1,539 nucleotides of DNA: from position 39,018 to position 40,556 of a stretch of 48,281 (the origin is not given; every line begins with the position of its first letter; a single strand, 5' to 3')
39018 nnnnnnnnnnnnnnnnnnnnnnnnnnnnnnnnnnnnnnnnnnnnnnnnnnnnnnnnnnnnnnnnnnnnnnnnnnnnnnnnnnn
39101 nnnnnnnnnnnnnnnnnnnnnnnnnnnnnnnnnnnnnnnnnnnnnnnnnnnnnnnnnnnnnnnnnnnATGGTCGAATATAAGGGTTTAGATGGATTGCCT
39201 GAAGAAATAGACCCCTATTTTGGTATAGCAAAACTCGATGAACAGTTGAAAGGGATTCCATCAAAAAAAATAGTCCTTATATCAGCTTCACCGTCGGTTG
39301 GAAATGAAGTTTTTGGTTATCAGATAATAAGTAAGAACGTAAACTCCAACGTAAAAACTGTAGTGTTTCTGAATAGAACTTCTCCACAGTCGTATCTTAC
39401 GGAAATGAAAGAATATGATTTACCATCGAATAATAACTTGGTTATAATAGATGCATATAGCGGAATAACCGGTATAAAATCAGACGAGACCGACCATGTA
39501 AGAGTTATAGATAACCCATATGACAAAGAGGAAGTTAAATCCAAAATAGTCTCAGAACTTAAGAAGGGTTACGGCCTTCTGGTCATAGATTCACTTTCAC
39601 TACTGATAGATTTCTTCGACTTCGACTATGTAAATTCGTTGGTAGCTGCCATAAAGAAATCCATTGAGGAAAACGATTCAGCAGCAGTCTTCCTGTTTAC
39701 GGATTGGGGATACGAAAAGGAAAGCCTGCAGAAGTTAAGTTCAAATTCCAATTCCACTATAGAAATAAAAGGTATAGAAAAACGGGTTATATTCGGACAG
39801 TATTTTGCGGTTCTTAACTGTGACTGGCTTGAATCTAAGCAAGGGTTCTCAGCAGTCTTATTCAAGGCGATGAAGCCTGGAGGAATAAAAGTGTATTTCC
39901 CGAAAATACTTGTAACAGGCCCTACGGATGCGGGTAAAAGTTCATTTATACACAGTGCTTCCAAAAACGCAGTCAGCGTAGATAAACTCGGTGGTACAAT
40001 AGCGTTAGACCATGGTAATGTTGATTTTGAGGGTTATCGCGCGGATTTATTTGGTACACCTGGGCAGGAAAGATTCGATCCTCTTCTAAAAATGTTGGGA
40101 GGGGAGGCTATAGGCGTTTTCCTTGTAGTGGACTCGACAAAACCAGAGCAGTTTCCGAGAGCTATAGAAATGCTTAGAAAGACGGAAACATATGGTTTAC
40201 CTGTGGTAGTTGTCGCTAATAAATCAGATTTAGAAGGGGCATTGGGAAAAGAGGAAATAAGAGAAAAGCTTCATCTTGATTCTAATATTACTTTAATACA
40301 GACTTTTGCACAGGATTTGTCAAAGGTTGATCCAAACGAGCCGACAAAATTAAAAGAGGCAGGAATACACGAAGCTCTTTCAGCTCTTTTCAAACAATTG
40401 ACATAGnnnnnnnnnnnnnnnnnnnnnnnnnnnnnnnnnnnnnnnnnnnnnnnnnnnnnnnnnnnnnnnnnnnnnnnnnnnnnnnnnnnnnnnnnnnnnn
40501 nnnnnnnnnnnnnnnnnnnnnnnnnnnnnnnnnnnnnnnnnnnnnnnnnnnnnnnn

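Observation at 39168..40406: Single polypeptide fusing a Walker-A-dead KaiC/RecA-like domain to an apparently active small GTPase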

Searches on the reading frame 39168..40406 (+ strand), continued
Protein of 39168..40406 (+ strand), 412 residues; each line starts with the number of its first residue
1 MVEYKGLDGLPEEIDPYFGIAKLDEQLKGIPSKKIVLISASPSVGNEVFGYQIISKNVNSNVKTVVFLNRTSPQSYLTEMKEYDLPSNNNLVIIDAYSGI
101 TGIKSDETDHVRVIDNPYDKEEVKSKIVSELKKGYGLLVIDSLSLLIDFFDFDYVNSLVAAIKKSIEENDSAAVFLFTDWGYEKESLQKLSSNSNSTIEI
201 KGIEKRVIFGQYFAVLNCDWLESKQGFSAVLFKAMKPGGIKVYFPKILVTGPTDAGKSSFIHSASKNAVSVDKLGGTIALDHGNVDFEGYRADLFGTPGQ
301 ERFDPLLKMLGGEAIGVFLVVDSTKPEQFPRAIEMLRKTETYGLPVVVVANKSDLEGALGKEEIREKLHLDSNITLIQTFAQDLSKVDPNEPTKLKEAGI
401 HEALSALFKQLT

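Call 45: search_solved_structures(query=A1, max_evalue=1e-15, show_alignments=5)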
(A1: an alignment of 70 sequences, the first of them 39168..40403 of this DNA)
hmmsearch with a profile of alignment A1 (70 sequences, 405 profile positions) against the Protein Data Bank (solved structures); distinct sequences matched with E-value up to 1e-15: 5.
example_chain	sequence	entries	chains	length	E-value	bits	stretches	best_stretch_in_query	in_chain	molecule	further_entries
2dr3_A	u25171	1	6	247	3.2e-25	91.9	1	3-169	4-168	UPF0273 protein PH0284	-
8zn5_B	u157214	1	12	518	3.4e-23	85.3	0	3-235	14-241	KaiC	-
2zts_A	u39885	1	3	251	4.2e-23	85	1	3-236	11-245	Putative uncharacterized protein PH0186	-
8zn6_F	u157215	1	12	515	8.6e-18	67.5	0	3-169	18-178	KaiC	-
2w0m_A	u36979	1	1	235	8.2e-16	61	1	3-218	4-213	SSO2452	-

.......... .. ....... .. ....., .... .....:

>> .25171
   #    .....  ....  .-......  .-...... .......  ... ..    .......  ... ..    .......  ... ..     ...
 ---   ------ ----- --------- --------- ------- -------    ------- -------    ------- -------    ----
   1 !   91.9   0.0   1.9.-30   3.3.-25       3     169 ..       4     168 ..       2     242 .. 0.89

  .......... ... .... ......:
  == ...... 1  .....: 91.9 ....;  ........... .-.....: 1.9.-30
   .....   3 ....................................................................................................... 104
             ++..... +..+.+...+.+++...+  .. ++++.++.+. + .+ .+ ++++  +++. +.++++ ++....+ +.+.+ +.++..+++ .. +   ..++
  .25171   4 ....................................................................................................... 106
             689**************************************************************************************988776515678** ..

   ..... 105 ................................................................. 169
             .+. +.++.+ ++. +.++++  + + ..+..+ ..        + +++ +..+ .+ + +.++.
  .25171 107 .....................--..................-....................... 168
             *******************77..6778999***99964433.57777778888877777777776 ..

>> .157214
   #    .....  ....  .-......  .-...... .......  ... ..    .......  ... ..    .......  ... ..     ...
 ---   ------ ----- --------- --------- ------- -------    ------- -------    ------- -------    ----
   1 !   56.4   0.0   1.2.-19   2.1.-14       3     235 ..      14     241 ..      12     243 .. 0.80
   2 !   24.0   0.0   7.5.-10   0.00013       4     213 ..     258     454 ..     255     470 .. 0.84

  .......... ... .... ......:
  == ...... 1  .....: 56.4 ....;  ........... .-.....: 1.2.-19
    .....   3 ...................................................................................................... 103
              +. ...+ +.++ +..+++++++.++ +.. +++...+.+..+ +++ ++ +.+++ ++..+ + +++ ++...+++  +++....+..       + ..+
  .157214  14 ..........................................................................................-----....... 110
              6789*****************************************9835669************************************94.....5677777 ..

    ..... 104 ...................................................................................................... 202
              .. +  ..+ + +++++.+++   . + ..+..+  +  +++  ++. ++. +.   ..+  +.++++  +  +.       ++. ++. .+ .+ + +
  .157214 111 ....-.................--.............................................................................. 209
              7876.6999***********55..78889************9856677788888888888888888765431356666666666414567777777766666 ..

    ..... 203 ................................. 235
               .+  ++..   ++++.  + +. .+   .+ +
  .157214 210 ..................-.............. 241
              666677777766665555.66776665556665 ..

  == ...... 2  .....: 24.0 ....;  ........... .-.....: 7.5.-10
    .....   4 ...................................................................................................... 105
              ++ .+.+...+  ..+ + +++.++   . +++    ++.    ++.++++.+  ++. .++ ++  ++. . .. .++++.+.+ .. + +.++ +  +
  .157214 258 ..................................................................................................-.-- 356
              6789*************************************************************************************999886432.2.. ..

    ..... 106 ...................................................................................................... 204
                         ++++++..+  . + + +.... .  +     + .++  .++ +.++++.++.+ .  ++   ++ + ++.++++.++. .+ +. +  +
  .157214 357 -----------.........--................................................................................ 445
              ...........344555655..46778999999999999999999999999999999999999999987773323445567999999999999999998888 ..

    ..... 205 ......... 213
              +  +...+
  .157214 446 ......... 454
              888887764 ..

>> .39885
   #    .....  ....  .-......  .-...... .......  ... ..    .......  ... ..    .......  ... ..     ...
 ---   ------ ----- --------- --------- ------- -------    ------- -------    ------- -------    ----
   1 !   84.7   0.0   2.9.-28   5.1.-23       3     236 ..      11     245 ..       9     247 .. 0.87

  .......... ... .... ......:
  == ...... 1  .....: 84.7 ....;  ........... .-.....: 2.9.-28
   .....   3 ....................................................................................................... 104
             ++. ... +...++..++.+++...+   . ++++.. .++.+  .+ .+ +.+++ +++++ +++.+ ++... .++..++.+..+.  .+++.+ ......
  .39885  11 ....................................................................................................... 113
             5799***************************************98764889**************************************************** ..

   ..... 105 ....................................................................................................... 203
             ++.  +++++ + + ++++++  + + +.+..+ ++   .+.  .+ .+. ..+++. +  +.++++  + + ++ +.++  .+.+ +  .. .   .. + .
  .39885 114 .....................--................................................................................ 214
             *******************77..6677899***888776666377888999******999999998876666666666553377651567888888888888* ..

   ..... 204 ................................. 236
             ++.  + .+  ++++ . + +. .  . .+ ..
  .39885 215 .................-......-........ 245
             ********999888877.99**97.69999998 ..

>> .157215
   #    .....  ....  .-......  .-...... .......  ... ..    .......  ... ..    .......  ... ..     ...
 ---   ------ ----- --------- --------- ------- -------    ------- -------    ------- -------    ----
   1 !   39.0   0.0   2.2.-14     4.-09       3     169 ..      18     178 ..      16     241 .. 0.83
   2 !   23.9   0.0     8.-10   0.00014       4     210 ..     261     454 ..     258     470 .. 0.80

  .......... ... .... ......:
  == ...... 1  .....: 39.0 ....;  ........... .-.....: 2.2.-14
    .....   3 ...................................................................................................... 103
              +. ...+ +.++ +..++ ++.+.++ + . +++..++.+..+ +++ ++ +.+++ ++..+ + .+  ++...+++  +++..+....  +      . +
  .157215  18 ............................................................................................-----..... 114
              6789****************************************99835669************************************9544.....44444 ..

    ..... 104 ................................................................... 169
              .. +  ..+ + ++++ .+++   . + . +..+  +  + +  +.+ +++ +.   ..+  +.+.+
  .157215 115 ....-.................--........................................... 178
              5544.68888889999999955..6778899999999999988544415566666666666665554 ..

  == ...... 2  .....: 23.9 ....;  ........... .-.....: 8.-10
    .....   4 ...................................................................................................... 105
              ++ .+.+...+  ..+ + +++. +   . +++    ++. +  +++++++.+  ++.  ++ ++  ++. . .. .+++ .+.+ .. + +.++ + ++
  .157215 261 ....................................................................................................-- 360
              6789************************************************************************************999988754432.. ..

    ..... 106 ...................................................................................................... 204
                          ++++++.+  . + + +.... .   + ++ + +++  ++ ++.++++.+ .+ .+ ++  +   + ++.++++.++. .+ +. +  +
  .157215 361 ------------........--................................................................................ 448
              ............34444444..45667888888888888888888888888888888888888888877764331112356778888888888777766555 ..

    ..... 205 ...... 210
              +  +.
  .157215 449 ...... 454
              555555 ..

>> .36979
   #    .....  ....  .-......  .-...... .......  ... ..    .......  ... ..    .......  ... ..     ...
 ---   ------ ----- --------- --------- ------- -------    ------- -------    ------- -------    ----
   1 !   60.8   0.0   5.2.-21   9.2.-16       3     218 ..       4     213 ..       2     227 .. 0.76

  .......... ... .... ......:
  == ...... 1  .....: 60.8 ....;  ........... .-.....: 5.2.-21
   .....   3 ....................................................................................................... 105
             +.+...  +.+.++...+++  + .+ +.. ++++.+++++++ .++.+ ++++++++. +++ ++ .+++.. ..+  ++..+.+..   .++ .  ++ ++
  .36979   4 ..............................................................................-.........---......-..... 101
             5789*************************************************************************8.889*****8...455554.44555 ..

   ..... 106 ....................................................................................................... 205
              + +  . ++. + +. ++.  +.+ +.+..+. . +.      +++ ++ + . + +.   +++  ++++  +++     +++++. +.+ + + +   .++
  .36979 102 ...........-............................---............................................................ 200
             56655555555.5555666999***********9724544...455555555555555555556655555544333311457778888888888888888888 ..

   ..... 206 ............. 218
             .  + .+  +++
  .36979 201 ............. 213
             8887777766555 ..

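Call 59: search_protein_families(library=pfam, proteins=[L041:861-1799:+, L005:7510-8103:+, L059:11027-11524:-, L067:7418-8896:-, L081:11864-12310:+, L075:12338-12682:+, L081:11523-11774:+, L082:732-1541:+, L001:4133-4657:+, L001:5061-5894:+], max_evalue=0.01)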
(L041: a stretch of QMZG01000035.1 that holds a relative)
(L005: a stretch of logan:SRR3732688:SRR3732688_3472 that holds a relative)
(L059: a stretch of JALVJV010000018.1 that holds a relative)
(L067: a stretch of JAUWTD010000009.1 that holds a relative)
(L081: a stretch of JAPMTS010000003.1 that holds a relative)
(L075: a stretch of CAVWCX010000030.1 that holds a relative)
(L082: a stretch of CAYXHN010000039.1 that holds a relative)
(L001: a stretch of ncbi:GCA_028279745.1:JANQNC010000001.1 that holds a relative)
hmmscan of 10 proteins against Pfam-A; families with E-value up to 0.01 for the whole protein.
L041:861-1799:+ (313 aa): 2 families
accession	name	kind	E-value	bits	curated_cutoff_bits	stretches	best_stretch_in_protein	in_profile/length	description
PF00586.29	AIRS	-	3.7e-27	95.4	24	1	24-133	1-111/112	AIR synthase related protein, N-terminal domain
PF02769.27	AIRS_C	-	1.4e-08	35.5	23.1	1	144-291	1-150/156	AIR synthase related protein, C-terminal domain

L005:7510-8103:+ (198 aa): 1 family
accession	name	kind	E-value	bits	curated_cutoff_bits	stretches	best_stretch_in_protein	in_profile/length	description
PF02830.23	V4R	-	3.4e-06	27.5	31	1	132-194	3-60/62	V4R domain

L059:11027-11524:- (166 aa): 0 families

L067:7418-8896:- (493 aa): 4 families
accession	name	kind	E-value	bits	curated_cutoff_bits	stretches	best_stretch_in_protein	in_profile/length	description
PF01409.25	tRNA-synt_2d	-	1.6e-38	133.1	19.8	1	89-300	22-239/246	tRNA synthetases class II core domain (F)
PF18006.6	SepRS_C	-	5.6e-07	29.9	26.9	1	382-416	1-30/31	O-phosphoseryl-tRNA synthetase C-terminal domain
PF17759.6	tRNA_synthFbeta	-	0.00013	22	22.4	0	6-47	9-50/214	Phenylalanyl tRNA synthetase beta chain CLM domain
PF00587.30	tRNA-synt_2b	-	0.00082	19.9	29.3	0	165-257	32-135/179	tRNA synthetase class II core domain (G, H, P, S and T)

L081:11864-12310:+ (149 aa): 1 family
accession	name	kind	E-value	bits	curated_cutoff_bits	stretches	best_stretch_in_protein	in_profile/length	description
PF01090.25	Ribosomal_S19e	-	1.6e-57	193.5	29.4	1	3-137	1-136/137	Ribosomal protein S19e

L075:12338-12682:+ (115 aa): 2 families
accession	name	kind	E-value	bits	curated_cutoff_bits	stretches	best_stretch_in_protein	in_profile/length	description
PF01984.25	dsDNA_bind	-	1.2e-30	106.3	26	1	11-112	1-101/106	Double-stranded DNA-binding domain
PF08315.17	cwf18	-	0.0089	17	26.1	0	11-114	8-110/135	cwf18 pre-mRNA splicing factor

L081:11523-11774:+ (84 aa): 1 family
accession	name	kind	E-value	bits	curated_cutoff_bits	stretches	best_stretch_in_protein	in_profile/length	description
PF01985.26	CRS1_YhbY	-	2.7e-16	60.1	27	1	3-82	6-84/84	CRS1 / YhbY (CRM) domain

L082:732-1541:+ (270 aa): 2 families
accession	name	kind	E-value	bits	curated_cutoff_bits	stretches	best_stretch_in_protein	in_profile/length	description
PF01978.25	TrmB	-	2.4e-18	66.2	25.6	1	13-78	3-68/68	Sugar-specific transcriptional regulator TrmB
PF11495.14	Regulator_TrmB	-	2.9e-12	46.8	22.2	1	120-259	2-135/233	Archaeal transcriptional regulator TrmB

L001:4133-4657:+ (175 aa): 0 families

L001:5061-5894:+ (278 aa): 0 families

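Call 69: search_protein_families(library=padloc, proteins=[window:39168-40406:+], max_evalue=0.01)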
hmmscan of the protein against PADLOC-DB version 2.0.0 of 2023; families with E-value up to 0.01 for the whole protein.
window:39168-40406:+ (412 aa): 1 family
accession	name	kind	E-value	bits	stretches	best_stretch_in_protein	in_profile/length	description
PDLC04140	mad8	-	0.00036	18.2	0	246-312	29-76/314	mads_8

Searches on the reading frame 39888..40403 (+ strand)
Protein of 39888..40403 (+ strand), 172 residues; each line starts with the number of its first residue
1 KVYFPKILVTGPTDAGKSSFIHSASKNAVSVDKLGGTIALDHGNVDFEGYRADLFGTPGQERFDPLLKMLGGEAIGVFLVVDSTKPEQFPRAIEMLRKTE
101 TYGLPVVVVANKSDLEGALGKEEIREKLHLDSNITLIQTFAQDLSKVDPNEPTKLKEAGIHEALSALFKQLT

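Call 44: search_solved_structures(query=window:39888-40403:+, max_evalue=1)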
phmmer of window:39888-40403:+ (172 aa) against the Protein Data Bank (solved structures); distinct sequences matched with E-value up to 1: 671 (the best 60 are shown).
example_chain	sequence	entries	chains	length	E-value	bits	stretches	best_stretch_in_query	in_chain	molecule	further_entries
3lrp_A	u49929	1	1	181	2.2e-08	37.2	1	6-132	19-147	ADP-ribosylation factor 1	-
4ojk_A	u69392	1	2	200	6.5e-08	35.7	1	3-148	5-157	Ras-related protein Rab-11B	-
5xr4_A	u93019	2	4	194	7.6e-08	35.5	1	3-148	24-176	Ras-related protein RABA1a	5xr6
2f9l_A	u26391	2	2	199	8.8e-08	35.3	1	3-148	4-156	RAB11B, member RAS oncogene family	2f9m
6iy1_D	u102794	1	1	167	1.2e-07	34.8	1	3-151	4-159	Ras-related protein Rab-11A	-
6iy1_F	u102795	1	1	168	1.2e-07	34.8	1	3-151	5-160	Ras-related protein Rab-11A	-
6iy1_A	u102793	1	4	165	1.3e-07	34.8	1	3-151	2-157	Ras-related protein Rab-11A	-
4lwz_A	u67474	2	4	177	1.3e-07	34.7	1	3-153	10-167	Ras-related protein Rab-11A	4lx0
4c4p_A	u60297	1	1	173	1.4e-07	34.7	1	3-151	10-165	RAS-RELATED PROTEIN RAB-11A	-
5jcz_A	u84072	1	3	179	1.4e-07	34.7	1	3-153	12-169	Ras-related protein Rab-11A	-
6ixv_E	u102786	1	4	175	1.4e-07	34.6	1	3-151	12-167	Ras-related protein Rab-11A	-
1yzk_A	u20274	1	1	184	1.6e-07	34.4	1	3-153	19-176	Ras-related protein Rab-11A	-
5ez5_A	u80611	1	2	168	1.6e-07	34.4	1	3-153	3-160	Ras-related protein Rab-11A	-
1oiv_A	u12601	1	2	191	1.9e-07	34.2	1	3-151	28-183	RAS-RELATED PROTEIN RAB-11A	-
5di3_A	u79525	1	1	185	2e-07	34.1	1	6-132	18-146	ADP-ribosylation factor-like protein 3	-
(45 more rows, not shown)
